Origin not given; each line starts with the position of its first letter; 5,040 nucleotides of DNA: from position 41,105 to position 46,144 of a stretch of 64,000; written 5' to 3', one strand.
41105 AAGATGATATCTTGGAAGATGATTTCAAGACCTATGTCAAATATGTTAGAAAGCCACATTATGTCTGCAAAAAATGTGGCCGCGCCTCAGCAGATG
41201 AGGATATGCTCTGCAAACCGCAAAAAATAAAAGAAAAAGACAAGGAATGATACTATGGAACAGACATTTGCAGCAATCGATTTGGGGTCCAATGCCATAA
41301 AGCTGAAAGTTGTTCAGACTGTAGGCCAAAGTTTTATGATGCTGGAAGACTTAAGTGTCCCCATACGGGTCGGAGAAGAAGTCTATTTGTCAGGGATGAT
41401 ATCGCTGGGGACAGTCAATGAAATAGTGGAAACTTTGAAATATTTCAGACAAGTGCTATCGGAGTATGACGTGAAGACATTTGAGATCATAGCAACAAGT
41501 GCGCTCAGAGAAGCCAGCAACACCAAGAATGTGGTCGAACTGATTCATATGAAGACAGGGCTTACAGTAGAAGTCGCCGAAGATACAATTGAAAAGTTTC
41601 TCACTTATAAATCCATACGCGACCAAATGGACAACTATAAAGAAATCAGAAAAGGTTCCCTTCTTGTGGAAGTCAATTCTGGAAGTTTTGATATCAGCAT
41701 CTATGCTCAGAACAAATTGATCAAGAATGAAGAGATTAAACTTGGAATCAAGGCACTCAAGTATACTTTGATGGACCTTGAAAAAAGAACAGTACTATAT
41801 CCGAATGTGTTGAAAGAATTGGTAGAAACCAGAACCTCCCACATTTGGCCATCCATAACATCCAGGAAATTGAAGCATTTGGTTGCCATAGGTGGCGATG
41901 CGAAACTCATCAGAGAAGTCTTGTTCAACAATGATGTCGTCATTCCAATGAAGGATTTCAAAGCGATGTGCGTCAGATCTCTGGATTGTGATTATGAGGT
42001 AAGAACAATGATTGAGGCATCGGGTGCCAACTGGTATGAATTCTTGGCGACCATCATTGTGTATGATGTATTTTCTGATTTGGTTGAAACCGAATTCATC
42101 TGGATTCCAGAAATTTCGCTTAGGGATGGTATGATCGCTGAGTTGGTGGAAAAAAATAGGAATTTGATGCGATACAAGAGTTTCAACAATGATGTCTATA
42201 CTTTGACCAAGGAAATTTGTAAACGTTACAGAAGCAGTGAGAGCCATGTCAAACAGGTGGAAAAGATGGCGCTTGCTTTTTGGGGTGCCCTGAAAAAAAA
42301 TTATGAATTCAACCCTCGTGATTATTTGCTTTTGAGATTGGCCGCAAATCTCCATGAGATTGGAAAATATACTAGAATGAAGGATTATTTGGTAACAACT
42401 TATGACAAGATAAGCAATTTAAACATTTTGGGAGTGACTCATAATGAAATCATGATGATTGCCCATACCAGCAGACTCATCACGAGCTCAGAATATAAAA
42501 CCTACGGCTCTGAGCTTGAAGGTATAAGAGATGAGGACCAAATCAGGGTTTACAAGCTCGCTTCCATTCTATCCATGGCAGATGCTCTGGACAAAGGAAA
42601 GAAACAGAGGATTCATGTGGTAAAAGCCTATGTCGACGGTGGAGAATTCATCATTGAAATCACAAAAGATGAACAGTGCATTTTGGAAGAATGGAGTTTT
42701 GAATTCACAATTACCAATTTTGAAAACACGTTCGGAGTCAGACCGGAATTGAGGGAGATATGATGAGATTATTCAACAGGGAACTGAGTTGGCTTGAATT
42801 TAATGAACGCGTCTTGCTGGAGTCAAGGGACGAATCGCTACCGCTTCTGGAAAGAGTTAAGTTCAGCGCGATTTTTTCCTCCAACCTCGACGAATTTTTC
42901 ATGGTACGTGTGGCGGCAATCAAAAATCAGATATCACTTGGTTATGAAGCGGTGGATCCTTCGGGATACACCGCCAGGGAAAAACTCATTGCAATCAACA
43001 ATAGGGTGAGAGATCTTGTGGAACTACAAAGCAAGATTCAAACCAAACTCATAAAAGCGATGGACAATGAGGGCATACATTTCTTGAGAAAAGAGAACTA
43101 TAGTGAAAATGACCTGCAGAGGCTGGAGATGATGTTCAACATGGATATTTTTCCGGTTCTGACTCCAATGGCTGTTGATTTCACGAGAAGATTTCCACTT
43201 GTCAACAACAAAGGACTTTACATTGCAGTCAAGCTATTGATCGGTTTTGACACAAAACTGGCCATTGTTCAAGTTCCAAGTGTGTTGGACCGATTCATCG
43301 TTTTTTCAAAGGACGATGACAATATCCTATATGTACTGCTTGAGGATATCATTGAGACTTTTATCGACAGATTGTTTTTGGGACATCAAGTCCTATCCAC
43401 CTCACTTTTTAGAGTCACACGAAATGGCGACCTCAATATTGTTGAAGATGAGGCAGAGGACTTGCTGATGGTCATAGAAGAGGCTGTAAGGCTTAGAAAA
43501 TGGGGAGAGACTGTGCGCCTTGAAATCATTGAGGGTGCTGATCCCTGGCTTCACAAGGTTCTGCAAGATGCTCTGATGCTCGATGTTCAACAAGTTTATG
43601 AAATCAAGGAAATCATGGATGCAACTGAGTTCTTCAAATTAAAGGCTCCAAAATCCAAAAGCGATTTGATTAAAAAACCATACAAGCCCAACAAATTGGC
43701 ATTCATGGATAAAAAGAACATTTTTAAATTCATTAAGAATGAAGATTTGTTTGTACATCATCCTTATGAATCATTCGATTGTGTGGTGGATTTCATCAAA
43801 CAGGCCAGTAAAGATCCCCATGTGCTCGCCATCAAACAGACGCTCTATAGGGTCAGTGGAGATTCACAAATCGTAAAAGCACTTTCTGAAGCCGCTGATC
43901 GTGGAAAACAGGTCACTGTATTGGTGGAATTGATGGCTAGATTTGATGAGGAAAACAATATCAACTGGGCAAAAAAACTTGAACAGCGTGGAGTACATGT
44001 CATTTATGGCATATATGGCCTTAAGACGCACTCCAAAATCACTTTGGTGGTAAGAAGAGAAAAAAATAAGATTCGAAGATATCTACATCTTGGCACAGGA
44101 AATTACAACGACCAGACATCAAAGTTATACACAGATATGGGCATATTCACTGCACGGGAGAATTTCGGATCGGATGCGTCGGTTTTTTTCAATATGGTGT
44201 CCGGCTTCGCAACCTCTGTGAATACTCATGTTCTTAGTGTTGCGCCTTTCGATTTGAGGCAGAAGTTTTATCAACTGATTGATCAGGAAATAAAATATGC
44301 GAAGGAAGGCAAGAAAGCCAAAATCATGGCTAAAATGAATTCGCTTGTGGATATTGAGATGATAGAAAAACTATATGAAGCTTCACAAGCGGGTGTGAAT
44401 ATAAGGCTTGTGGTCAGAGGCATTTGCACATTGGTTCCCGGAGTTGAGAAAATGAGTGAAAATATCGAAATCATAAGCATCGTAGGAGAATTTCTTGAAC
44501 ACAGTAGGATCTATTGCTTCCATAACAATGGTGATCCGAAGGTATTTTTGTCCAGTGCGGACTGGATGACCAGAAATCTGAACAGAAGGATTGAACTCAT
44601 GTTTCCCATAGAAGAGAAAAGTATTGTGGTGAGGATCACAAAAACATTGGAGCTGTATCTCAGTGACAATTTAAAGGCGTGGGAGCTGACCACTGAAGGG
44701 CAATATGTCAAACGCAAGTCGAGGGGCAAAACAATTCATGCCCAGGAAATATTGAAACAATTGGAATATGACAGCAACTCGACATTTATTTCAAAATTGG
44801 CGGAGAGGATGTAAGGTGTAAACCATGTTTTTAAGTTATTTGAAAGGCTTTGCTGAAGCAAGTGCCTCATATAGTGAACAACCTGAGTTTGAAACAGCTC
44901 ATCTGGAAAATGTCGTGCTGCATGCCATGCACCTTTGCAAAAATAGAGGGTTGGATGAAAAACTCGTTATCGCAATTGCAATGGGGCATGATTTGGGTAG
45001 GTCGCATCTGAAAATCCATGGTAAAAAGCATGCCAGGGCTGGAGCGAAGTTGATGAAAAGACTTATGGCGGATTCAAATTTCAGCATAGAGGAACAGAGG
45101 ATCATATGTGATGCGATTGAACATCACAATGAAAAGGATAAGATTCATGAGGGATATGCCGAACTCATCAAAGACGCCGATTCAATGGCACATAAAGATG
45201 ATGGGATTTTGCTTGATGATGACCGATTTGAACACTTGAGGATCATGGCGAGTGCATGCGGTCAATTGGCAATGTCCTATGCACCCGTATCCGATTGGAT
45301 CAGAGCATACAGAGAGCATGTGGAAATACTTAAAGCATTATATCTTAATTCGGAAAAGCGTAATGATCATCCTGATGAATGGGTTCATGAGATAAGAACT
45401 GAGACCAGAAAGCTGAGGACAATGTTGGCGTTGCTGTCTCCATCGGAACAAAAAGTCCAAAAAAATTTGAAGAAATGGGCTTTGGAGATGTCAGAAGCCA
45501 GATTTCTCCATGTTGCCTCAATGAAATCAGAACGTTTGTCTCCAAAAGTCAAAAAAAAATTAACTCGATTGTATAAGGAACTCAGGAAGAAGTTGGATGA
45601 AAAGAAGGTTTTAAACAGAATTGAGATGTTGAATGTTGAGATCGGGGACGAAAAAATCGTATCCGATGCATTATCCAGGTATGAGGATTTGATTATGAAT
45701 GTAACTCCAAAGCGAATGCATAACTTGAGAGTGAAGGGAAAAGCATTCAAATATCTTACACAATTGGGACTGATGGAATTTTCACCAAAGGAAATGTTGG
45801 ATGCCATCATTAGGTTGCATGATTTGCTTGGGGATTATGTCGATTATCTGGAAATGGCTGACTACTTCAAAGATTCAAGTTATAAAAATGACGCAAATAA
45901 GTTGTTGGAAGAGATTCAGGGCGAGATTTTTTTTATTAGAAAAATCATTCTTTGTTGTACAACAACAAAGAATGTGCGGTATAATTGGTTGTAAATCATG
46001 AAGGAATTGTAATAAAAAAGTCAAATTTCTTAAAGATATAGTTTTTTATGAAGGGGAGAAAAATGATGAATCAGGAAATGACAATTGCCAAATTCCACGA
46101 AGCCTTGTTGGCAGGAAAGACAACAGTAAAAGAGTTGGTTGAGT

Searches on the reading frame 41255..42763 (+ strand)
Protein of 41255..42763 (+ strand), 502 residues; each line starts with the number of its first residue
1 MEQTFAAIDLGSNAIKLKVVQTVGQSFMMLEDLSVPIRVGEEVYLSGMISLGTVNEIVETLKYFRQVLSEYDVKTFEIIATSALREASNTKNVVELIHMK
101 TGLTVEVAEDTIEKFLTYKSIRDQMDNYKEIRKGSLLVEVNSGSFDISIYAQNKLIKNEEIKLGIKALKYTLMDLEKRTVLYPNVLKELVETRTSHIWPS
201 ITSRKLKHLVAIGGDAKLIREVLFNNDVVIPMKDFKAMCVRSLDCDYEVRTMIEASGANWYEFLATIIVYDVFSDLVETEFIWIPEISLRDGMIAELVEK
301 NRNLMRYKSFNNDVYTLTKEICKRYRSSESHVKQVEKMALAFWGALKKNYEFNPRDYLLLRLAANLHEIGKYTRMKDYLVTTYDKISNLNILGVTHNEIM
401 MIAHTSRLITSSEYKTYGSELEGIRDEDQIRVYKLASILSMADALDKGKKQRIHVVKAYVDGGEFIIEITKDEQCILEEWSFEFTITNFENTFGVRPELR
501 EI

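Call 10: search_protein_families(library=pfam, proteins=[window:41255-42763:+], max_evalue=0.00001)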
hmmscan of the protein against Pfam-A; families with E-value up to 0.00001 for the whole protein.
window:41255-42763:+ (502 aa): 2 families
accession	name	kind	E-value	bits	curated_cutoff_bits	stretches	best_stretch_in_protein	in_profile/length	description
PF02541.22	Ppx-GppA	-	5.1e-17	62.7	27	1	19-300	2-284/285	Ppx/GppA phosphatase family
PF21447.3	Ppx-GppA_III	-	9.5e-09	35.8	27.3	1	320-458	8-145/177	Ppx/GppA phosphatase, domain III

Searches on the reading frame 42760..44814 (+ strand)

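Call 10: search_protein_families(library=pfam, proteins=[window:42760-44814:+], max_evalue=0.00001)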
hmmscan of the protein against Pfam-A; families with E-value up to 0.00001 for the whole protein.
window:42760-44814:+ (684 aa): 5 families
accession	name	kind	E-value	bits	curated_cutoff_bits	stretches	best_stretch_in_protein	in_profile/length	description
PF17941.7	PP_kinase_C_1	-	7.2e-76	253.9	25.7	1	320-483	1-164/167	Polyphosphate kinase C-terminal domain 1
PF13090.12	PP_kinase_C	-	4.4e-74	248.1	25.8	1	492-658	1-167/172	Polyphosphate kinase C-terminal domain 2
PF02503.22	PP_kinase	-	4.8e-50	170.2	31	1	120-294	4-183/183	Polyphosphate kinase middle domain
PF13089.11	PP_kinase_N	-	3e-36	124.4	23.8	1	5-108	2-106/107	Polyphosphate kinase N-terminal domain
PF13091.12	PLDc_2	-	9.5e-12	45.3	27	0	362-473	16-124/132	PLD-like domain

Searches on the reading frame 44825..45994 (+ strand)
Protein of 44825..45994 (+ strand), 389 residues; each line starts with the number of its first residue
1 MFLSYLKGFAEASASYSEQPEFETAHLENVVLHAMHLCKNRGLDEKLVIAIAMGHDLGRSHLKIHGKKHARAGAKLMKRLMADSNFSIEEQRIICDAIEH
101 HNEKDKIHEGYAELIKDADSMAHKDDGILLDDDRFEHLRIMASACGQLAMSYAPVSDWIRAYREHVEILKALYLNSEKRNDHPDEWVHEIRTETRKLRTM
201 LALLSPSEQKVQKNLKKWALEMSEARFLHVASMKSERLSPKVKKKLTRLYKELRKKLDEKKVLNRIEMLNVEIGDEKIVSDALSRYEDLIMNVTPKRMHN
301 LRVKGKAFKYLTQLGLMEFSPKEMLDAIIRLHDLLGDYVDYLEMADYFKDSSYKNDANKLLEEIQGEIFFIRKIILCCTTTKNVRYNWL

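Call 10: search_protein_families(library=pfam, proteins=[window:44825-45994:+], max_evalue=0.00001)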
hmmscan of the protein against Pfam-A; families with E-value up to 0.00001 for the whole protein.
window:44825-45994:+ (389 aa): 1 family
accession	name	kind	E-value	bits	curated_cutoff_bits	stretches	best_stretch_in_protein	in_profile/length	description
PF05235.19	CHAD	-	2.2e-06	28.3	25.6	0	178-257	16-105/228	CHAD domain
